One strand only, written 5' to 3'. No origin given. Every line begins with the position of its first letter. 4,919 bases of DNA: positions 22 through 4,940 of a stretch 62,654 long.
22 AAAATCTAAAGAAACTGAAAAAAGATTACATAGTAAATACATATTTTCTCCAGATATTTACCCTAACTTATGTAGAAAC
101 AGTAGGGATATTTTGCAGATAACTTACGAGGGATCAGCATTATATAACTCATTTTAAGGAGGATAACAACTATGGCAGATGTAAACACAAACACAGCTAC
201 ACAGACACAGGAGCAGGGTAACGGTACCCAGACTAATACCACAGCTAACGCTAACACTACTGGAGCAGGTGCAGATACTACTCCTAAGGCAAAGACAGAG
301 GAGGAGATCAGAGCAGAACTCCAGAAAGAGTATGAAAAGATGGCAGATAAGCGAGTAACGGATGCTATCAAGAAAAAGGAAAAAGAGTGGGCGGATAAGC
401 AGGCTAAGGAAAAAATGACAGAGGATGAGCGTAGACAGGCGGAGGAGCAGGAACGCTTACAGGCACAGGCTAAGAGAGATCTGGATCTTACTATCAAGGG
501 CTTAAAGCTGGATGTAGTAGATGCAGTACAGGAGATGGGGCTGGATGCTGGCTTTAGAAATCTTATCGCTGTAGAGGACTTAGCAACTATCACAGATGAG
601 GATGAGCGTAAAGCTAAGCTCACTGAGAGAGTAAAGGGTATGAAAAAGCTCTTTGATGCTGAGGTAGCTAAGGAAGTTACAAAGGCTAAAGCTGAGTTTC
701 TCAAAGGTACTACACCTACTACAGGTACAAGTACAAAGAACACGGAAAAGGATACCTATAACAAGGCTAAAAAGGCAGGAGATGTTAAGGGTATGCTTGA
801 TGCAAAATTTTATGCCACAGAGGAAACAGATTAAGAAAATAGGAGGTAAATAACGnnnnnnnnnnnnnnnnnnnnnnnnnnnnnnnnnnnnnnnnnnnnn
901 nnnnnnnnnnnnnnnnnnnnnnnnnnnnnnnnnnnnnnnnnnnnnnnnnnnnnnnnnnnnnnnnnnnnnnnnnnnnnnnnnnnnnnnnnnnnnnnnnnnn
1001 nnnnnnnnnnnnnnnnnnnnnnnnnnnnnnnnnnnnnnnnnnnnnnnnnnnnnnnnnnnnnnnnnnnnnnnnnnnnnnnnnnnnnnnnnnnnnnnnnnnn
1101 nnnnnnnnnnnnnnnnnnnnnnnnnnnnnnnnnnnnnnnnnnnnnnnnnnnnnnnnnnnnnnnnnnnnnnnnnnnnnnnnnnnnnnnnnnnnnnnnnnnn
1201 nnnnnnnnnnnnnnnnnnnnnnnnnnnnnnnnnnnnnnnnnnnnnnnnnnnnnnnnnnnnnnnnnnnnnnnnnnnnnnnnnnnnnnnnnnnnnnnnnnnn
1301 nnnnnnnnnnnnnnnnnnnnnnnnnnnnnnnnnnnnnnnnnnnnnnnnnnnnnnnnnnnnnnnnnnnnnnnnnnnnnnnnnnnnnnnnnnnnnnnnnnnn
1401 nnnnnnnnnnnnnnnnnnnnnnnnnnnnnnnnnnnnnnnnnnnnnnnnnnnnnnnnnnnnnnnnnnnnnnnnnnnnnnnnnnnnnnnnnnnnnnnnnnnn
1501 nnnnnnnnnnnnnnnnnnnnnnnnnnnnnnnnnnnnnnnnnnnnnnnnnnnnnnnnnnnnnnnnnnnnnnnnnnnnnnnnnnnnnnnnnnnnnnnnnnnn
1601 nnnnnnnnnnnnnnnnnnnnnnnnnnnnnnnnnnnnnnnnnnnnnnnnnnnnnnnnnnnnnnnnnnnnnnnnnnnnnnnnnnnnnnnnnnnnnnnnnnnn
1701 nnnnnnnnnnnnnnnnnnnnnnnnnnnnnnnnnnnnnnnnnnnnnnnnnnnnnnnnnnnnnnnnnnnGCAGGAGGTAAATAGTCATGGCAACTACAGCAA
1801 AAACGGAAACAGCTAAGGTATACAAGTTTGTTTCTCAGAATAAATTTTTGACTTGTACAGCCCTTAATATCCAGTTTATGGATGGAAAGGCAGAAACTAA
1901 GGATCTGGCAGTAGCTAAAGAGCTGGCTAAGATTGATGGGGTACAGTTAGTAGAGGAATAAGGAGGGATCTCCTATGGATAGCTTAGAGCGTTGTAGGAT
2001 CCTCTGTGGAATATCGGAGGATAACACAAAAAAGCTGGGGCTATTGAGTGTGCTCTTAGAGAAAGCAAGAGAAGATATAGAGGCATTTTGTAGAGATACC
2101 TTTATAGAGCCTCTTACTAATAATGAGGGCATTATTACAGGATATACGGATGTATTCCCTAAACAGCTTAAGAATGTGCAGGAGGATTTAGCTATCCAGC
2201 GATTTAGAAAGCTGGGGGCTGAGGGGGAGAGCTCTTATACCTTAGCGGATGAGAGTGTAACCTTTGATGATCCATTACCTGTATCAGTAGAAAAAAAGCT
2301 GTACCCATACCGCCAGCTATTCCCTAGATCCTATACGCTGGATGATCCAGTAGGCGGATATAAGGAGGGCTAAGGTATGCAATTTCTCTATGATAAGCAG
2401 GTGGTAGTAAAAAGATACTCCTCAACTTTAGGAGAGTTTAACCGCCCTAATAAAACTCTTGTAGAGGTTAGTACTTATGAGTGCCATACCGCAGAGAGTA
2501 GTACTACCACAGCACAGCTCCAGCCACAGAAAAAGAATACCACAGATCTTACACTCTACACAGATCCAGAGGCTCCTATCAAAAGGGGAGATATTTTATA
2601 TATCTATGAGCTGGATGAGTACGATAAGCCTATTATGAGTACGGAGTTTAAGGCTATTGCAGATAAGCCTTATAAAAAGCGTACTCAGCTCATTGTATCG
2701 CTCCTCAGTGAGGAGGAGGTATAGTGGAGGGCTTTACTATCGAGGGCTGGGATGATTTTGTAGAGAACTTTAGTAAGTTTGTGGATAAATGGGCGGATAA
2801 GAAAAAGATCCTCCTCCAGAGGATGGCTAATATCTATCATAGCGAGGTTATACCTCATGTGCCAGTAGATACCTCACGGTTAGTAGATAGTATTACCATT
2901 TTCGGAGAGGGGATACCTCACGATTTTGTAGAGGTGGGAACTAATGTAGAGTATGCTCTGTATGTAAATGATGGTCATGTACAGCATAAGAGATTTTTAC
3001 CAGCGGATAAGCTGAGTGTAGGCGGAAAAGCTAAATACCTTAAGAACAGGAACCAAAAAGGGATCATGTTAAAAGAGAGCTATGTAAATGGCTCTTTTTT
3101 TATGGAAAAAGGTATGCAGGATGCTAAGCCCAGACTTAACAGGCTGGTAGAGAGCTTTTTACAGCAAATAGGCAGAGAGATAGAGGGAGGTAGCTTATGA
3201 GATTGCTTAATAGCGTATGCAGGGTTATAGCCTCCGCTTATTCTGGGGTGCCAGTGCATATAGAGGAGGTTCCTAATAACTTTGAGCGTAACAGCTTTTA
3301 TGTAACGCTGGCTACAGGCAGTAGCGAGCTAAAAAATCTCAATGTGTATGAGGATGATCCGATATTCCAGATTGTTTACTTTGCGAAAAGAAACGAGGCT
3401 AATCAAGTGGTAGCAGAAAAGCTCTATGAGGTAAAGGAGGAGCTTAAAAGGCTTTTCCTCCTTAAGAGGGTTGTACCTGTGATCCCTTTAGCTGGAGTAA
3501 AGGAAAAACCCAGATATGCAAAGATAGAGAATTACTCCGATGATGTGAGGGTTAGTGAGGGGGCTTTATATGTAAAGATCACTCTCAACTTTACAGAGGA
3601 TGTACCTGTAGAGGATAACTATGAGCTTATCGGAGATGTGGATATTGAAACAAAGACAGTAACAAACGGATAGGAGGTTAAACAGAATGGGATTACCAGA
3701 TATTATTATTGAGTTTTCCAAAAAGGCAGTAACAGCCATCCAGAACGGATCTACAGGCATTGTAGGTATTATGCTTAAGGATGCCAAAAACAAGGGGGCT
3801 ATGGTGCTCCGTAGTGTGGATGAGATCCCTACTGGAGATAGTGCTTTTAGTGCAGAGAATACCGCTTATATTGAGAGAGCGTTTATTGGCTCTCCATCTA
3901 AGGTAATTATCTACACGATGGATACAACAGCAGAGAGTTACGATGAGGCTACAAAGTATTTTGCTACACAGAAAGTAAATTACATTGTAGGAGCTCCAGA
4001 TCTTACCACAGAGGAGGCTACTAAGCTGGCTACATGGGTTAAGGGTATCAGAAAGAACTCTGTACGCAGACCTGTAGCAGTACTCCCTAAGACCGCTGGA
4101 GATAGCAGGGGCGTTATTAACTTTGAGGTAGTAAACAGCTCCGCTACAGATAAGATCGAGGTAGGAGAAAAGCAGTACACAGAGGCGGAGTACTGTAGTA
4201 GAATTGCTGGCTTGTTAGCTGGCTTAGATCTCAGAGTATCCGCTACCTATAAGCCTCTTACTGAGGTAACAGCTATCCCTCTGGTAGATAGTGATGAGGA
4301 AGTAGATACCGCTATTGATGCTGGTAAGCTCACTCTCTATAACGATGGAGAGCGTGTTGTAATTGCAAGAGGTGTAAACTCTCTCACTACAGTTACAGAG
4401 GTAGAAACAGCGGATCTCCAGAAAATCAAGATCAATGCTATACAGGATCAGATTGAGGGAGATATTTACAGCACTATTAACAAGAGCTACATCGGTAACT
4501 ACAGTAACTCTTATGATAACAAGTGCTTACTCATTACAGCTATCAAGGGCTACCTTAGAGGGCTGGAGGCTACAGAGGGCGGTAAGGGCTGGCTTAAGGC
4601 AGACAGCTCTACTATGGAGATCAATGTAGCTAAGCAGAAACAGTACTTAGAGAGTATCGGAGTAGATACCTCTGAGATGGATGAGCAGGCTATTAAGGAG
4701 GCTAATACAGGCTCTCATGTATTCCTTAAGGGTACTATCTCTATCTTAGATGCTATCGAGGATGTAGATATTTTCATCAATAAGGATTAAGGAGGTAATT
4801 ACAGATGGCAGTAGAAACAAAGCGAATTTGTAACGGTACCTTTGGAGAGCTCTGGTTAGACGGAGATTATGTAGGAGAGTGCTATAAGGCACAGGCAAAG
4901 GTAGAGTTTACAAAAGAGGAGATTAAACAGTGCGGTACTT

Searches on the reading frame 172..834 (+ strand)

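Call 54: search_protein_families(library=phrogs, proteins=[window:172-834:+], max_evalue=0.00001)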
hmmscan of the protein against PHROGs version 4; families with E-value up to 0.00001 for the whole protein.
window:172-834:+ (220 aa): 1 family
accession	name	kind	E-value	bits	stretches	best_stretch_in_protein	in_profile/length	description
phrog_172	-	head and packaging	1.1e-14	56.1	1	13-197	34-199/229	head scaffolding protein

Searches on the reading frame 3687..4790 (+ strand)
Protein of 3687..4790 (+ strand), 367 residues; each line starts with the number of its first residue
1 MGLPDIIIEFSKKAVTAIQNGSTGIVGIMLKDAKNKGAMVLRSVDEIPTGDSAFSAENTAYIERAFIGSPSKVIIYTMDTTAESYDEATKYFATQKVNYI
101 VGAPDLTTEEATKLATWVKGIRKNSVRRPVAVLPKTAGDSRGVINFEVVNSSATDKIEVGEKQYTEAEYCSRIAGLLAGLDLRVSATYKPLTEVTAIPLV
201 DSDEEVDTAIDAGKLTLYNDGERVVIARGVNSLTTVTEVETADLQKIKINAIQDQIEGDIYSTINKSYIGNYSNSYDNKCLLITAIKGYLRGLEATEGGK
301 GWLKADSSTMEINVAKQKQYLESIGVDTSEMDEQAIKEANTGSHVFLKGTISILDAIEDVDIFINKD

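Call 96: search_protein_families(library=phrogs, proteins=[window:3687-4790:+], max_evalue=0.00001)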
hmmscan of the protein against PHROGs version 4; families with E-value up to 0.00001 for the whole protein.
window:3687-4790:+ (367 aa): 2 families
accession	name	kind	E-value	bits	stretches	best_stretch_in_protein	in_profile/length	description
phrog_1480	-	tail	1.2e-124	416.8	1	1-365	1-352/353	tail sheath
phrog_279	-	tail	5.4e-25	89.1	1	80-294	213-437/489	tail sheath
